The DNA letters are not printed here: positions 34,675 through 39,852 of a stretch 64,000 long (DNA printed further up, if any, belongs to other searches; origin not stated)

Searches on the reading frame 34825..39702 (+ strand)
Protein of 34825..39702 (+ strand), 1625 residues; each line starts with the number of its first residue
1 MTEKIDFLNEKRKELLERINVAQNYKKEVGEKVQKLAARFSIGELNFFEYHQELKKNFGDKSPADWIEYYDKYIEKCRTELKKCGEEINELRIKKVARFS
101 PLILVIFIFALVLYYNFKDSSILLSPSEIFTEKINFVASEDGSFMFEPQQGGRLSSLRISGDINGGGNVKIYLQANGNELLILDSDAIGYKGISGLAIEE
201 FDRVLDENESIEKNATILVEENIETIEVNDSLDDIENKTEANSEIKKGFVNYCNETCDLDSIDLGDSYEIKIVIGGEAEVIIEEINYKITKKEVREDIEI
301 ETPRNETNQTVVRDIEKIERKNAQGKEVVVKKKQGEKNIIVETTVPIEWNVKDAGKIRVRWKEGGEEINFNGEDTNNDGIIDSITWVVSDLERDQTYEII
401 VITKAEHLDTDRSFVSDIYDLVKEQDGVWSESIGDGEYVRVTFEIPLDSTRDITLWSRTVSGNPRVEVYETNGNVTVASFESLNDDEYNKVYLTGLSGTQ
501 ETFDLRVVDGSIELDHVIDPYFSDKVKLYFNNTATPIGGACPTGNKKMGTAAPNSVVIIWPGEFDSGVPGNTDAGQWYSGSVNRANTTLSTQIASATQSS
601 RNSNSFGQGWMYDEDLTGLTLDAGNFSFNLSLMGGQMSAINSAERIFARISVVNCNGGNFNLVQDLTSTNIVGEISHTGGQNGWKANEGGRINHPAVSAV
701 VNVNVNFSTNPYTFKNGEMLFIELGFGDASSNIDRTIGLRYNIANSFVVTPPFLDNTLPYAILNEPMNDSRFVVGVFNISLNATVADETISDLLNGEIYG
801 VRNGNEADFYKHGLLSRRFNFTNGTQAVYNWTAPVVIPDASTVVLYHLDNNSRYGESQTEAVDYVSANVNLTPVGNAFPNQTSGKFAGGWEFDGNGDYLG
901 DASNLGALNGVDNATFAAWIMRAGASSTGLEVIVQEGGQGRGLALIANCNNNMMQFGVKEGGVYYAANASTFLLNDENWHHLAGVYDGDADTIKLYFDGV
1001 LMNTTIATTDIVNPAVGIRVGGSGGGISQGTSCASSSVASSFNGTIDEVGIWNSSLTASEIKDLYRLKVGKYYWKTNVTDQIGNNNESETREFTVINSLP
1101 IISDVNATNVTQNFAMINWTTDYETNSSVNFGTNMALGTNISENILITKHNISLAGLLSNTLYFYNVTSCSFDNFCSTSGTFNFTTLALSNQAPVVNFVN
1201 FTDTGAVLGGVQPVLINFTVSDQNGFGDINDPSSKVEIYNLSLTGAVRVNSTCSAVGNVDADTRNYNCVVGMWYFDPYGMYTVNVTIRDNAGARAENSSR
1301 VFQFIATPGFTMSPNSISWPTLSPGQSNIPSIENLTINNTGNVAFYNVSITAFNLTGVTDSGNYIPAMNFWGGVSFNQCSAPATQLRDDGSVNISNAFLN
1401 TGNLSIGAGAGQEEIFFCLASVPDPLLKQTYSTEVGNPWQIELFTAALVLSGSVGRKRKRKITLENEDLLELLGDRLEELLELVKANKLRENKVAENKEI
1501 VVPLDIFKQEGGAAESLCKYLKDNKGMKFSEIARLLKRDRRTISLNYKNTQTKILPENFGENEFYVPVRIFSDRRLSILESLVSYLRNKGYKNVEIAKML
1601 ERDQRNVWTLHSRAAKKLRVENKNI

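Call 23: search_protein_families(library=pfam, proteins=[window:34825-39702:+], max_evalue=0.001)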
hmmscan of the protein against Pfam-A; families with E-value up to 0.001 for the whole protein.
window:34825-39702:+ (1625 aa): 3 families
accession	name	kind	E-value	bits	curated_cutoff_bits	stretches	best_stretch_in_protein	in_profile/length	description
PF13385.13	Laminin_G_3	-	2.3e-19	70.5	27.6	1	904-1062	11-151/151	Concanavalin A-like lectin/glucanases superfamily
PF16656.11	Pur_ac_phosph_N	-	0.00053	20.9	30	0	1106-1186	7-93/93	Purple acid Phosphatase, N-terminal domain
PF08281.18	Sigma70_r4_2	-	0.00068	19.7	25.7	0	1589-1618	25-54/54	Sigma-70, region 4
